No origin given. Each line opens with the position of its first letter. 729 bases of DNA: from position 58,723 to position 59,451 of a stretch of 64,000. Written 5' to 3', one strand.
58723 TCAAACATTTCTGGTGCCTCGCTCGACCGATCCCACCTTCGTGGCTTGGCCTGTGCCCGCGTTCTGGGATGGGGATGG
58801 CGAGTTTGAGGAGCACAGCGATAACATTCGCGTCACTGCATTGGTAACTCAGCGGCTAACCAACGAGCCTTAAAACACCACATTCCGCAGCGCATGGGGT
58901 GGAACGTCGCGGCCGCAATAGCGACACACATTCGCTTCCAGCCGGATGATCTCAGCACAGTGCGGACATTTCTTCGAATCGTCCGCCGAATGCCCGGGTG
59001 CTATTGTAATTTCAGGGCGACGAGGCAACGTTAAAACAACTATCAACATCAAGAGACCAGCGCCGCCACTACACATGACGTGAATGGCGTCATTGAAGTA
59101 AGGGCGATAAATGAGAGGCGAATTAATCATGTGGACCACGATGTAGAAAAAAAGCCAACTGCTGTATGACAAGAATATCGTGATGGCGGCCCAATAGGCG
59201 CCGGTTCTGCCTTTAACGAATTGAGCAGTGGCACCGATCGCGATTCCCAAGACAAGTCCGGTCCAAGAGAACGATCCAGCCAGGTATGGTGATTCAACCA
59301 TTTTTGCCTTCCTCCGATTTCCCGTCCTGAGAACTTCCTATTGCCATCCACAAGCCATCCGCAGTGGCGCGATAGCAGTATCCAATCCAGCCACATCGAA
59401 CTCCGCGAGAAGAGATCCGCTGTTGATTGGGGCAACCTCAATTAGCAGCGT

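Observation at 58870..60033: Low-GC two-gene cassette between the CI repressor gene and the OL-like operators (rexAB-position moron; candidate exclusion/defence module)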

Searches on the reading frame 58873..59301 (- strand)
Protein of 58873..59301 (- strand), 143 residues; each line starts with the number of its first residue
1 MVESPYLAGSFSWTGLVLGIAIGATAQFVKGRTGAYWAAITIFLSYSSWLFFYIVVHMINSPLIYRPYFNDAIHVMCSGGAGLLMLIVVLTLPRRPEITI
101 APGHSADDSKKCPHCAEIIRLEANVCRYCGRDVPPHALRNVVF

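Call 4: search_protein_families(library=padloc, proteins=[window:58873-59301:-], max_evalue=1)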
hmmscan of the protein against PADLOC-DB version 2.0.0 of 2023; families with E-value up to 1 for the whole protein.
window:58873-59301:- (143 aa): 0 families

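Call 5: search_protein_families(library=phrogs, proteins=[window:58873-59301:-], max_evalue=0.1)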
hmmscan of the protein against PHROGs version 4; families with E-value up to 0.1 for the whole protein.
window:58873-59301:- (143 aa): 8 families
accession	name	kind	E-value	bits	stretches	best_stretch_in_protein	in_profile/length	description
phrog_8032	-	unknown function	4.1e-08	34.6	1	81-136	56-100/173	-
phrog_31852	-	unknown function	6.4e-08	34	1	68-133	57-118/121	-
phrog_8436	-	unknown function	1.5e-07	32.5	1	87-136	41-90/110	-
phrog_1788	-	unknown function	3.2e-05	25.1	1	107-135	15-43/133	-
phrog_23817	-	unknown function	0.0021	19.1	1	108-133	4-29/110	-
phrog_9700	-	unknown function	0.0093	15.9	1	108-134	5-31/483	-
phrog_9188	-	unknown function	0.036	15.3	1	111-133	40-64/70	-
phrog_32219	-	unknown function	0.071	14.3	0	110-122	2-14/41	-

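Call 6: search_protein_families(library=pfam, proteins=[window:58873-59301:-], max_evalue=0.1)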
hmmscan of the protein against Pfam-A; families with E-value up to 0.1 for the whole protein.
window:58873-59301:- (143 aa): 7 families
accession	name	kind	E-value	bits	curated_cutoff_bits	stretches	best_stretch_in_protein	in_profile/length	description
PF13248.11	Zn_ribbon_3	-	7.4e-06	25.7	27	1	110-131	3-24/26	zinc-ribbon domain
PF10571.15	UPF0547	-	1.8e-05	25.2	29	1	110-130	1-21/26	Uncharacterised protein family UPF0547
PF12773.13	DZR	-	0.00011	22.7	27.3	1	109-130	24-45/45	Double zinc ribbon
PF13240.11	Zn_Ribbon_1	-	0.00014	21.9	25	1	111-132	1-22/23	zinc-ribbon domain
PF18912.6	DZR_2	-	0.01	16.1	27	1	106-134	18-47/56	Double zinc ribbon domain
PF08395.17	7tm_7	-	0.04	13.7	26.6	1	24-98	21-95/370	7tm Chemosensory receptor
PF12172.15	zf-ChsH2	-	0.062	13.6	23.2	0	111-132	13-34/37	ChsH2, rubredoxin-like zinc ribbon domain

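Call 7: search_protein_families(library=ncbifam, proteins=[window:58873-59301:-], max_evalue=0.1)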
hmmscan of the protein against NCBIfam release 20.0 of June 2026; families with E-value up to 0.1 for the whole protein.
window:58873-59301:- (143 aa): 1 family
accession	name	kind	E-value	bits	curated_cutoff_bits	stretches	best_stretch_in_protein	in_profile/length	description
NF041910.1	HVO_0416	equivalog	0.051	13.5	80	1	109-130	34-55/58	HVO_0416 family zinc finger protein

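Call 16: find_homologous_proteins(query=window:58873-59301:-)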
Query window:58873-59301:- (143 aa): 14 proteins with E <= 0.001 among 48 candidates.
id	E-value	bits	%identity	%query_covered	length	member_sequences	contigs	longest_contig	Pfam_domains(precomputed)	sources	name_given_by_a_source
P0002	4.2e-93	327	100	100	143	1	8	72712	PF13248.12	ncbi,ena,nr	nr:hypothetical protein [uncultured Dongia sp.]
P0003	3.1e-11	61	37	82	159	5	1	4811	-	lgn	-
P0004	1.3e-8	53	55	39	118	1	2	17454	PF13248.12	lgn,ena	-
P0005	1.5e-8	53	66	31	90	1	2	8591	PF13248.12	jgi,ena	-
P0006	1.4e-7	50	69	24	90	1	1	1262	PF13248.12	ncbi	-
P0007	4.4e-7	48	51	38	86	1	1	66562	PF13248.12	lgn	-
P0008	5.5e-7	48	49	38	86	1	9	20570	PF13248.12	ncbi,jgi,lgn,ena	-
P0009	7.8e-7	47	88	17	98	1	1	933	-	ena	-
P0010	1.7e-6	46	71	20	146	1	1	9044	PF13248.12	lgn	-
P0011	1.9e-6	46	44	41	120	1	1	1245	PF13248.12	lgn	-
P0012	4.0e-6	45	43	38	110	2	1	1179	PF13240.12,PF13248.12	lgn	-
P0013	4.6e-6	45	45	38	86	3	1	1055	PF13248.12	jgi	-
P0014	3.5e-5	42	81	19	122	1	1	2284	PF13248.12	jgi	jgi:hypothetical protein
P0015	9.7e-5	40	79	20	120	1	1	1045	PF13240.12,PF13248.12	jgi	jgi:hypothetical protein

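Call 89: find_encoding_contigs(protein=P0003, flank=5000, max_places=2)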
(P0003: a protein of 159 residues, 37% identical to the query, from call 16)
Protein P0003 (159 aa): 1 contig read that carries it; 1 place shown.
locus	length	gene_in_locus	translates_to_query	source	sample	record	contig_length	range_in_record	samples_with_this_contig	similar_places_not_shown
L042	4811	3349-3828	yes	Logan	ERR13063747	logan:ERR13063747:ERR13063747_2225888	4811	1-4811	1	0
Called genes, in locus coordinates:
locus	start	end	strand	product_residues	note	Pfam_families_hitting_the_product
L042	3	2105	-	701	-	?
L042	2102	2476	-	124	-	PF03551:PadR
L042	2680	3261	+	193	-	-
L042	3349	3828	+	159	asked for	-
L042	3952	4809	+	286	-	?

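Call 90: find_encoding_contigs(protein=P0008, flank=4000, max_places=3)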
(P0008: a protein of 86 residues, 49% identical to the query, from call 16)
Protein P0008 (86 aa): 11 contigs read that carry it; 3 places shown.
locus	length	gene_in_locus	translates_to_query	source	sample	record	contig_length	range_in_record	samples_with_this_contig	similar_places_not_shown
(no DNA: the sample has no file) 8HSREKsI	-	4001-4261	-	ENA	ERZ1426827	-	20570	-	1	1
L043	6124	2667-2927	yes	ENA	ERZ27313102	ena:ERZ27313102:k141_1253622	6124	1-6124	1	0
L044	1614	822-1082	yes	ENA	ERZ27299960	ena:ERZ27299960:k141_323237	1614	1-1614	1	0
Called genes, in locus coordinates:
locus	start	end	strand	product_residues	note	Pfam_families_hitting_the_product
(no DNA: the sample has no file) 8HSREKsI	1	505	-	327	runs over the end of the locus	PF26109:WHD_BrxR (weak), PF13280:WYL, PF25583:WCX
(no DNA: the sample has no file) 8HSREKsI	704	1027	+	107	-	PF14076:DUF4258 (weak)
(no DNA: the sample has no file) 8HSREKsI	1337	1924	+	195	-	PF05706:CDKN3, PF22784:PTP-SAK, PF22785:Tc-R-P, PF00782:DSPc (weak)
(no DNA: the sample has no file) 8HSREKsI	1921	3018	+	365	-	PF03747:ADP_ribosyl_GH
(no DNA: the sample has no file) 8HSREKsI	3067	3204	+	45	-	-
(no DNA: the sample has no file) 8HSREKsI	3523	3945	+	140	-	-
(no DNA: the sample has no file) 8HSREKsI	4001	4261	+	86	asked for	PF13248:Zn_ribbon_3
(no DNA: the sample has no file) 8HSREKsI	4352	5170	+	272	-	PF07719:TPR_2 (faint), PF13174:TPR_6 (faint), PF13428:TPR_14 (faint)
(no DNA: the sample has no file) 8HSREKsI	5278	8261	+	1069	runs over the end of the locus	PF04257:RecC_N, PF27451:RecC_4th, PF17946:RecC_C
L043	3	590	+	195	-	PF05706:CDKN3, PF22784:PTP-SAK, PF22785:Tc-R-P, PF00782:DSPc (weak)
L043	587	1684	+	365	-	PF03747:ADP_ribosyl_GH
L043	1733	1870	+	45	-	-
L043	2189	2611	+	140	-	-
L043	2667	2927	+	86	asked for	PF13248:Zn_ribbon_3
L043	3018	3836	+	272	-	PF07719:TPR_2 (faint), PF13174:TPR_6 (faint), PF13428:TPR_14 (faint)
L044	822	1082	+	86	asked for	PF13248:Zn_ribbon_3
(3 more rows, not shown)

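Call 91: find_encoding_contigs(protein=P0004, flank=4000, max_places=2)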
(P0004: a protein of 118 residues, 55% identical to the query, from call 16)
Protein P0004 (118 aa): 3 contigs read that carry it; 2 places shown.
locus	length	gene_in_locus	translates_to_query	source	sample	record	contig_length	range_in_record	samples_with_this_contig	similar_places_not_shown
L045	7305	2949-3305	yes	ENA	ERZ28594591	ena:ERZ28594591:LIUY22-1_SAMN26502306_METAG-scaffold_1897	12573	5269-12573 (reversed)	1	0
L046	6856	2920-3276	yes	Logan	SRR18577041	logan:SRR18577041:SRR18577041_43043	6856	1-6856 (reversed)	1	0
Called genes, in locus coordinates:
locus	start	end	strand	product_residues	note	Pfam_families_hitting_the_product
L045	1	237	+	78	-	?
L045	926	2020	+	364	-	-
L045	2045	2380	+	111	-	PF14213:DUF4325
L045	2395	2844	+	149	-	-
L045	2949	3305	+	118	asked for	PF13248:Zn_ribbon_3 (weak)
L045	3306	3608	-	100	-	PF12844:HTH_19, PF13560:HTH_31, PF01381:HTH_3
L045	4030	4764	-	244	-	-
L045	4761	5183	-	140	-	-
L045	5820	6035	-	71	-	-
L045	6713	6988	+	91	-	PF10073:GapR_DNA-bd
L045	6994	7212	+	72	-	-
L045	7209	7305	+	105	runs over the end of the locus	-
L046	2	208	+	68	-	?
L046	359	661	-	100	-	-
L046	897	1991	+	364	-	-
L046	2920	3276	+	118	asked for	PF13248:Zn_ribbon_3 (weak)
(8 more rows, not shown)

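Call 103: search_protein_families(library=phrogs, proteins=[P0004], max_evalue=0.001)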
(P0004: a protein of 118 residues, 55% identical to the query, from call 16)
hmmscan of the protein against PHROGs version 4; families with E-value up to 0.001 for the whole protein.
P0004 (118 aa): 4 families
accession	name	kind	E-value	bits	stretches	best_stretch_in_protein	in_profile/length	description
phrog_8436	-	unknown function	7.6e-31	107.4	1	1-89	1-89/110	-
phrog_8032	-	unknown function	3.8e-11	44.5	1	28-104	46-114/173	-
phrog_31852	-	unknown function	1.5e-07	32.9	1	7-87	39-118/121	-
phrog_1788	-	unknown function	4e-06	28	1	58-92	13-46/133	-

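Call 104: predict_structure(alignment_id=A5)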
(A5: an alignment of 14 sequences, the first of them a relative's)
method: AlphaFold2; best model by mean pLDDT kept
length: 143 residues; sequences in the alignment: 14
mean_pLDDT: 66.4   pTM: 0.31
mean pLDDT of the five models: 66.4, 63.8, 63.7, 63.1, 61.4
residues with pLDDT >= 90: 0; 70-90: 56; 50-70: 77; < 50: 10
segments of 3 or more residues with pLDDT < 50: 1-3
pLDDT, mean of each block of 10 residues (from residue 1): 51 80 80 77 86 82 57 58 70 63 51 56 63 62 51
secondary structure, 60 per line:
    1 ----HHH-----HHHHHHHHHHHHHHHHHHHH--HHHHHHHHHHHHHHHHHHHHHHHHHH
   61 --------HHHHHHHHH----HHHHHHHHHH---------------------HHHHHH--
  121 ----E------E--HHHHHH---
elements in order: H13-32 H35-60 H69-77 H82-91 H113-118 H135-140
